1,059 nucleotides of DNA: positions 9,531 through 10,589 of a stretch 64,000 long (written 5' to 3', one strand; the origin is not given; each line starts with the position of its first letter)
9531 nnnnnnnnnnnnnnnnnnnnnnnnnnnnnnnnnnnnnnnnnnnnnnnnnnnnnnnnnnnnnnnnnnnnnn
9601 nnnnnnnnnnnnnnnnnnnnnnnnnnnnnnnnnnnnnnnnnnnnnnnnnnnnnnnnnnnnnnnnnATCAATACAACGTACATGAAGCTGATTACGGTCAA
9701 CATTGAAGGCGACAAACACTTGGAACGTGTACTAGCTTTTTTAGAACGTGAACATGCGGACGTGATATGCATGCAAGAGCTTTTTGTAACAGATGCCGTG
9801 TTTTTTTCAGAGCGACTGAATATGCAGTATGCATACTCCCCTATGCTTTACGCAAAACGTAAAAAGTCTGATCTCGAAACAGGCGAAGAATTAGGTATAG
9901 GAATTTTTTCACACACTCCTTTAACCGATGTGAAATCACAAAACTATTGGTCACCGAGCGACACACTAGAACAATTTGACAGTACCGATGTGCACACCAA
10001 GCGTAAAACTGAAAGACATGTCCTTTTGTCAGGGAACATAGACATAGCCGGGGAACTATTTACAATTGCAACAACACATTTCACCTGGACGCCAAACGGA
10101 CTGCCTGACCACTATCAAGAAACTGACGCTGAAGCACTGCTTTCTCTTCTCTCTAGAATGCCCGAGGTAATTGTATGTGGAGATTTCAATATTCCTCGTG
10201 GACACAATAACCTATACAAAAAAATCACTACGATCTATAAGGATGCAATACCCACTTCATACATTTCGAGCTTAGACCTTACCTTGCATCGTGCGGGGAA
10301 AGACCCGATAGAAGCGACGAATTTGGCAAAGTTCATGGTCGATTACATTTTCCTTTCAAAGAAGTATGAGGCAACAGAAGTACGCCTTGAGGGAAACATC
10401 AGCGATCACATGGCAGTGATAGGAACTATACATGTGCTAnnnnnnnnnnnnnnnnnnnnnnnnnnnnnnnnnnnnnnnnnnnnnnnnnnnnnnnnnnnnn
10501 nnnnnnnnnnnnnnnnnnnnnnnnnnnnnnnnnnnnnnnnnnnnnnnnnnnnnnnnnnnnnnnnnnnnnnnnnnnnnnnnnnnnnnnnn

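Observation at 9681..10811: Unusual fusion of an EEP (endonuclease/exonuclease/phosphatase) domain with a riboflavin kinase domain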

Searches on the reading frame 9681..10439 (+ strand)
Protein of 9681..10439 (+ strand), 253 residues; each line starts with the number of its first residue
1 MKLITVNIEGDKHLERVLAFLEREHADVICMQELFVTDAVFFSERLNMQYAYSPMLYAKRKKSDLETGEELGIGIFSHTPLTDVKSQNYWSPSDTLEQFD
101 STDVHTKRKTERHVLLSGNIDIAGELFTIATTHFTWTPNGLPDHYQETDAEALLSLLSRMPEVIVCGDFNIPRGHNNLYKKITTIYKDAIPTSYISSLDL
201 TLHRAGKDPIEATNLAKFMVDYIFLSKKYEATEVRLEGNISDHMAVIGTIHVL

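Call 18: find_related_loci(query=A2, collection=genome_contigs, flank=5000)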
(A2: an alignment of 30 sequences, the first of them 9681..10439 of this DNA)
Query A2 (253 aa) in genome_contigs; peptide patterns used: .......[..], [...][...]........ (x = any residue, [..] = any of these).
396 stretches matched a pattern; 302 encode a relative of the query (tblastn E <= 1e-3); the best 80 are kept; 80 distinct loci.
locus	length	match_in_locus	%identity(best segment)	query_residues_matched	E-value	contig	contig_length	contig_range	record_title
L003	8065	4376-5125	57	1-250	2e-97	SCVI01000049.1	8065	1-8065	MAG: Patescibacteria group bacterium isolate GW715_bin.47 GW715_bin.47-85536, whole genome shotgun sequence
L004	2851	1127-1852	48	1-253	3e-82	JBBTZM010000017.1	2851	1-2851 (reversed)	MAG: Patescibacteria group bacterium isolate H43-bin010_1 H43_bin010_1_000000000017, whole genome shotgun sequence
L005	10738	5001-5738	48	5-252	5e-79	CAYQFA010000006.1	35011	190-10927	MAG TPA_asm: uncultured Candidatus Saccharibacteria bacterium isolate binchicken_co3_503 genome assembly, contig: NODE_3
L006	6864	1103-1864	45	1-252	3e-75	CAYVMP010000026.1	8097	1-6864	MAG TPA_asm: uncultured Candidatus Saccharibacteria bacterium isolate SRP278252_co1_28 genome assembly, contig: NODE_166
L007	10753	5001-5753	49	1-250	2e-73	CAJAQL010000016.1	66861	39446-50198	MAG: uncultured Parcubacteria group bacterium isolate B-4_bin-014 genome assembly, contig: bin-014:16/38, whole genome s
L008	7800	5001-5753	49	1-250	8e-73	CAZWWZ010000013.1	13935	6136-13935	MAG TPA_asm: uncultured Candidatus Saccharibacteria bacterium isolate binchicken_co3_549 genome assembly, contig: NODE_1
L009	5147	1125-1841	46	1-250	1e-72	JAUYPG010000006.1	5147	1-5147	MAG: Nanoarchaeota archaeon isolate C4_metabat.bin.115 C4_k141_627147, whole genome shotgun sequence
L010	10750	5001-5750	42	1-252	3e-65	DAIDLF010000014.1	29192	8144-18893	MAG TPA_asm: Candidatus Parcubacteria bacterium isolate clean422 k141_534051, whole genome shotgun sequence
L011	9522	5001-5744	39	1-251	4e-65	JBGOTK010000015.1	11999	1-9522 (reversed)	MAG: Candidatus Paceibacteria bacterium isolate OBJ_0618_7090110_164 k141_9896950_length_11999_cov_10.0000, whole genome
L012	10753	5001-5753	40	1-251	4e-62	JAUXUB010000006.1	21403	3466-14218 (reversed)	MAG: bacterium isolate C13_metabat.bin.52 C13_k141_5012, whole genome shotgun sequence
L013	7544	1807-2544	38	1-250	2e-61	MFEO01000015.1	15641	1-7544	MAG: Candidatus Doudnabacteria bacterium RIFCSPHIGHO2_01_FULL_50_11 rifcsphigho2_01_scaffold_21099, whole genome shotgun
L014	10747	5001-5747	41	2-250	2e-60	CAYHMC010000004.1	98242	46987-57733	MAG TPA_asm: uncultured Candidatus Saccharibacteria bacterium isolate ERP119705_co13_620 genome assembly, contig: NODE_2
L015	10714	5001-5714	43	1-250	3e-60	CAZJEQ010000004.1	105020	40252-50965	MAG TPA_asm: uncultured Candidatus Saccharibacteria bacterium isolate SRP292972_co3_22 genome assembly, contig: NODE_233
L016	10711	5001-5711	41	1-250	2e-57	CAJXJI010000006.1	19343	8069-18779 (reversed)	TPA_asm: uncultured bacterium isolate SRR5494785_bin.37_MetaBAT_v2.12.1_MAG genome assembly, contig: NODE_1061_length_19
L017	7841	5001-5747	41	2-253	4e-57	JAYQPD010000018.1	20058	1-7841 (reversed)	MAG: bacterium isolate SD3113_S43.metabat_sens.025 NODE_668_length_20058_cov_5.84705, whole genome shotgun sequence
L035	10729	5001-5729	40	1-250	2e-52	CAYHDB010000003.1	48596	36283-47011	MAG TPA_asm: uncultured Candidatus Saccharibacteria bacterium isolate ERP119702_co1_281 genome assembly, contig: NODE_58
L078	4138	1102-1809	38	1-250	1e-46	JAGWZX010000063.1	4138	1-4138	MAG: Patescibacteria group bacterium isolate REEB63 contig-150_29474, whole genome shotgun sequence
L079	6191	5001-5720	37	1-250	3e-46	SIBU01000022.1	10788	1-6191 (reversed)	MAG: Candidatus Taylorbacteria bacterium isolate Baikal-deep-G184 BACOMB-C29462, whole genome shotgun sequence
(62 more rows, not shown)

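Call 41: search_protein_families(library=pfam, proteins=[L079:3960-4544:+, L079:4544-4987:+, L079:1628-2251:+, L035:1985-2905:+, L035:2862-3536:+, L035:3971-4546:+, L035:4546-4989:+, L035:5756-6847:+, L079:2624-3016:+, L035:3547-3966:+], max_evalue=0.01)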
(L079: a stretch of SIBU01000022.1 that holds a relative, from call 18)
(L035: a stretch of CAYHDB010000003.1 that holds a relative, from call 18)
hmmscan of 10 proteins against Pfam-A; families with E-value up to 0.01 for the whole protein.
L079:3960-4544:+ (195 aa): 1 family
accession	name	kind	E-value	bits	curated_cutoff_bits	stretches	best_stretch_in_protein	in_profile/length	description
PF00677.23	Lum_binding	-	2.5e-41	140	27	2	100-185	2-86/86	Lumazine binding domain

L079:4544-4987:+ (148 aa): 1 family
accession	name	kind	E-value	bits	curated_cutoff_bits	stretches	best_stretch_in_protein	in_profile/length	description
PF00885.24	DMRL_synthase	-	4.4e-46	156.7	26.7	1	15-145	2-136/139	6,7-dimethyl-8-ribityllumazine synthase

L079:1628-2251:+ (208 aa): 1 family
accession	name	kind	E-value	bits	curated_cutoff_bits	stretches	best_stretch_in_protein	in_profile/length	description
PF04199.19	Cyclase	-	2.2e-23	83.5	23.1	1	5-148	2-140/142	Putative cyclase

L035:1985-2905:+ (307 aa): 6 families
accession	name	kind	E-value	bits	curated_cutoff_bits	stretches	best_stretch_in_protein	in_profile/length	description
PF03446.21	NAD_binding_2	-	4.6e-40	137.7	21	1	5-156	1-154/161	NAD binding domain of 6-phosphogluconate dehydrogenase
PF00393.24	6PGD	-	2.4e-19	70.3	27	1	169-278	1-116/290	6-phosphogluconate dehydrogenase, C-terminal domain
PF01408.29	GFO_IDH_MocA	-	0.0016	19.5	24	1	5-76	2-76/120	Oxidoreductase family, NAD-binding Rossmann fold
PF02826.25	2-Hacid_dh_C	-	0.0027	17.5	25.1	1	2-57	35-89/178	D-isomer specific 2-hydroxyacid dehydrogenase, NAD binding domain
PF03807.23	F420_oxidored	-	0.0061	17.6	21.6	0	5-95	1-91/94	NADP oxidoreductase coenzyme F420-dependent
PF14833.11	NAD_binding_11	-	0.0069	17.1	30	0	167-209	1-41/122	NAD-binding of NADP-dependent 3-hydroxyisobutyrate dehydrogenase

L035:2862-3536:+ (225 aa): 1 family
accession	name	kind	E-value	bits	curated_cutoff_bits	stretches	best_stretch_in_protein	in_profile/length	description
PF04199.19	Cyclase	-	1.7e-22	80.6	23.1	1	21-164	2-140/142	Putative cyclase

L035:3971-4546:+ (192 aa): 1 family
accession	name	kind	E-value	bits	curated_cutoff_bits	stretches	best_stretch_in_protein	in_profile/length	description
PF00677.23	Lum_binding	-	3.2e-43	146.1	27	2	97-182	2-86/86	Lumazine binding domain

L035:4546-4989:+ (148 aa): 1 family
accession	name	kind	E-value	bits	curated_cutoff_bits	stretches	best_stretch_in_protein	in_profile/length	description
PF00885.24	DMRL_synthase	-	2.8e-45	154.1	26.7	1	15-146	2-137/139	6,7-dimethyl-8-ribityllumazine synthase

L035:5756-6847:+ (364 aa): 8 families
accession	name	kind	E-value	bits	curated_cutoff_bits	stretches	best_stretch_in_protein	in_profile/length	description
PF07478.18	Dala_Dala_lig_C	-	1.2e-74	250.7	24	1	149-348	1-204/204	D-ala D-ala ligase C-terminus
PF01820.27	Dala_Dala_lig_N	-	3e-37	128.3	34.6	1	6-132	1-121/121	D-ala D-ala ligase N-terminus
PF02222.28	ATP-grasp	-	2.2e-12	47.4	27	1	149-317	2-160/179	ATP-grasp domain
PF02786.22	CPSase_L_D2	-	1.7e-06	28.1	19.8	1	142-318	1-178/211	Carbamoyl-phosphate synthase L chain, ATP binding domain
PF01071.24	GARS_A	-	7.9e-06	26.3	27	1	142-244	2-109/194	Phosphoribosylglycinamide synthetase, ATP-grasp (A) domain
PF13535.11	ATP-grasp_4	-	1.7e-05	24.9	27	1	179-317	2-149/160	ATP-grasp domain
PF02655.19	ATP-grasp_3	-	9.1e-05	23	23.2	1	177-317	29-154/160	ATP-grasp domain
PF08443.16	RimK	-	0.0068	16.5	21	0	147-330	8-177/188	RimK-like ATP-grasp domain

L079:2624-3016:+ (131 aa): 1 family
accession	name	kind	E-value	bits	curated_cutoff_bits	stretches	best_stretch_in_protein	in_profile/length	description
PF01687.23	Flavokinase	-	3.3e-26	92.4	19.6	1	5-123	6-122/124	Riboflavin kinase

L035:3547-3966:+ (140 aa): 1 family
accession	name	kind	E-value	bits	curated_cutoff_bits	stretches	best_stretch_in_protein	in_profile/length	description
PF01687.23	Flavokinase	-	2e-25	89.9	19.6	1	14-131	7-122/124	Riboflavin kinase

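Call 45: predict_structure(alignment_id=A2)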
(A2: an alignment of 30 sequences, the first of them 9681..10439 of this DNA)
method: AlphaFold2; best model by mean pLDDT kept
length: 253 residues; sequences in the alignment: 30
mean_pLDDT: 95.7   pTM: 0.92
mean pLDDT of the five models: 95.7, 95.6, 95.4, 94.7, 94.7
residues with pLDDT >= 90: 229; 70-90: 24; 50-70: 0; < 50: 0
segments of 3 or more residues with pLDDT < 50: none
pLDDT, mean of each block of 10 residues (from residue 1): 97 95 98 98 98 96 82 98 98 94 92 98 97 92 96 97 97 96 97 96 90 93 98 98 98 97
secondary structure, 60 per line:
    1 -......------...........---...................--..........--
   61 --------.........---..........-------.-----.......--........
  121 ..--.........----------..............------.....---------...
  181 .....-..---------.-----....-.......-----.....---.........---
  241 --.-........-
elements in order: E2-7 H14-24 E28-35 H36-46 E49-58 E69-77 E81-90 H104-110 E113-122 E125-133 H144-157 E164-168 H178-185 H204-207 H209-215 E221-225 E229-237 E245-252

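Call 49: fold_search(model_id=the predicted structure, library=pdb)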
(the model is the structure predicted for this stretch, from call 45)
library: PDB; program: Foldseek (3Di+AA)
matches with E <= 10: 969; with E <= 0.001: 158
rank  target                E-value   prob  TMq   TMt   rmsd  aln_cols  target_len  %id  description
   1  3g6s                  1.9e-14  1.00  0.70  0.68   5.1       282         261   17  Crystal structure of the endonuclease/exonuclease/phosphatase (BVU_0621) from Bacteroides vulgatus. Northeast Structural (released 2009-02-17)
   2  3teb_B                3.2e-13  1.00  0.69  0.67   4.4       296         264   18  endonuclease/exonuclease/phosphatase family protein from Leptotrichia buccalis C-1013-b (released 2011-08-31)
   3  4gz2_B                5.9e-13  1.00  0.67  0.69   5.0       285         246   18  Mus Musculus Tdp2 excluded ssDNA complex (released 2012-10-31)
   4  4ruw                  6.3e-13  1.00  0.74  0.50   4.4       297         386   14  The crystal structure of endonuclease/exonuclease/phosphatase from Beutenbergia cavernae DSM 12333 (released 2014-12-24)
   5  4gyz_A                7.5e-13  1.00  0.68  0.70   4.6       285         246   18  Mus Musculus Tdp2 Bound to dAMP and Mg2+ (released 2012-10-31)
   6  3teb_A                7.5e-13  1.00  0.67  0.66   4.4       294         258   17  endonuclease/exonuclease/phosphatase family protein from Leptotrichia buccalis C-1013-b (released 2011-08-31)
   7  8j2f_A                1.1e-12  1.00  0.71  0.49   4.6       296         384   15  Human neutral shpingomyelinase (released 2023-12-06)
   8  6bt2_B                1.5e-12  1.00  0.66  0.62   6.8       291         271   16  Structure of the human Nocturnin catalytic domain with bound sulfate anion (released 2018-05-16)
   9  5j3z_A                1.5e-12  1.00  0.66  0.67   5.0       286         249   18  Crystal structure of m2hTDP2-CAT in complex with a small molecule inhibitor (released 2016-05-04)
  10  4gyz_H                1.6e-12  1.00  0.63  0.65   6.1       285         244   18  Mus Musculus Tdp2 Bound to dAMP and Mg2+ (released 2012-10-31)
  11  6nf0                  2.5e-12  1.00  0.69  0.60   4.8       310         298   16  Nocturnin with bound NADPH substrate (released 2019-05-01)
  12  6bt1                  3.4e-12  1.00  0.69  0.60   4.9       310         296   16  Structure of the human Nocturnin catalytic domain (released 2018-05-16)
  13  6mal                  4.0e-12  1.00  0.69  0.59   4.7       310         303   16  Structure of human Nocturnin C-terminal domain (released 2018-09-05)
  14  4gyz_F                4.0e-12  1.00  0.63  0.65   6.0       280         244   19  Mus Musculus Tdp2 Bound to dAMP and Mg2+ (released 2012-10-31)
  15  1ako                  4.3e-12  1.00  0.66  0.63   5.8       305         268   15  EXONUCLEASE III FROM ESCHERICHIA COLI (released 1997-08-20)
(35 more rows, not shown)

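Call 58: search_protein_families(library=pfam, proteins=[L035:9-521:+, L035:632-1966:+, L079:37-693:+, L079:703-1623:+], max_evalue=0.001)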
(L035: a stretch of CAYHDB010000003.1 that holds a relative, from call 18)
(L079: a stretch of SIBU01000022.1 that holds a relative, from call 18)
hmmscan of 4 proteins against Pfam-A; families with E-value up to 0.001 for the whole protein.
L035:9-521:+ (171 aa): 1 family
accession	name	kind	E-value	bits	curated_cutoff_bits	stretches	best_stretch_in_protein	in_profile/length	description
PF10432.14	bact-PGI_C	-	1.4e-40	139.1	24.5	1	19-168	3-149/151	Bacterial phospho-glucose isomerase C-terminal SIS domain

L035:632-1966:+ (445 aa): 2 families
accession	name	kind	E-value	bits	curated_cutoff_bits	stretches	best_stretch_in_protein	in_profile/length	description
PF02781.21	G6PD_C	-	2e-66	224.5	27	2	201-386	1-198/296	Glucose-6-phosphate dehydrogenase, C-terminal domain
PF00479.28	G6PD_N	-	2.8e-56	191.5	22.1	1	10-199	1-183/183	Glucose-6-phosphate dehydrogenase, NAD binding domain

L079:37-693:+ (219 aa): 1 family
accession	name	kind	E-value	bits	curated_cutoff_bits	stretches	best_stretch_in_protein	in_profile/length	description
PF02781.21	G6PD_C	-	3e-53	181.2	27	2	2-160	28-198/296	Glucose-6-phosphate dehydrogenase, C-terminal domain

L079:703-1623:+ (307 aa): 4 families
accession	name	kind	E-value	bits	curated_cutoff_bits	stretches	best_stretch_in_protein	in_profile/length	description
PF03446.21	NAD_binding_2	-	8.2e-42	143.4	21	1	5-157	1-155/161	NAD binding domain of 6-phosphogluconate dehydrogenase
PF00393.24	6PGD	-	1.8e-20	74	27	1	169-278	1-116/290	6-phosphogluconate dehydrogenase, C-terminal domain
PF03807.23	F420_oxidored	-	0.00014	22.8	21.6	1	5-95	1-91/94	NADP oxidoreductase coenzyme F420-dependent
PF02826.25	2-Hacid_dh_C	-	0.00036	20.4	25.1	1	4-50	37-83/178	D-isomer specific 2-hydroxyacid dehydrogenase, NAD binding domain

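Call 90: search_protein_families(library=pfam, alignment_id=A10, max_evalue=0.0001)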
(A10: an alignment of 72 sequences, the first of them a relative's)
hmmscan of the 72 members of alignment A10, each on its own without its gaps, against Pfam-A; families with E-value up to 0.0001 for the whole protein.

A. member 1, L003:5134-5379:+ (82 aa): 0 families

B. families by the number of members that match (of 72 scanned): 79 families (the first 25 are shown)
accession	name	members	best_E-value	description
PF01380.27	SIS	5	1.1e-46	SIS domain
PF00478.31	IMPDH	4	4e-125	IMP dehydrogenase / GMP reductase domain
PF13522.11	GATase_6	4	6e-22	Glutamine amidotransferase domain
PF13537.11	GATase_7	4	3.7e-14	Glutamine amidotransferase domain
PF01070.24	FMN_dh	4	2.6e-11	FMN-dependent dehydrogenase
PF03060.21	NMO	4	1.4e-08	Nitronate monooxygenase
PF03102.20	NeuB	2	9.2e-75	NeuB family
PF07478.18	Dala_Dala_lig_C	2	1.2e-74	D-ala D-ala ligase C-terminus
PF01370.27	Epimerase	2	3.7e-53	NAD dependent epimerase/dehydratase family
PF02773.21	S-AdoMet_synt_C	2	1.2e-52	S-adenosylmethionine synthetase, C-terminal domain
PF09587.15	PGA_cap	2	7.4e-51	Bacterial capsule synthesis protein PGA_cap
PF16363.11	GDP_Man_Dehyd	2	7.1e-45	GDP-mannose 4,6 dehydratase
PF01820.27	Dala_Dala_lig_N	2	3e-37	D-ala D-ala ligase N-terminus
PF02772.21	S-AdoMet_synt_M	2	3.7e-33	S-adenosylmethionine synthetase, central domain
PF00438.25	S-AdoMet_synt_N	2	3.4e-31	S-adenosylmethionine synthetase, N-terminal domain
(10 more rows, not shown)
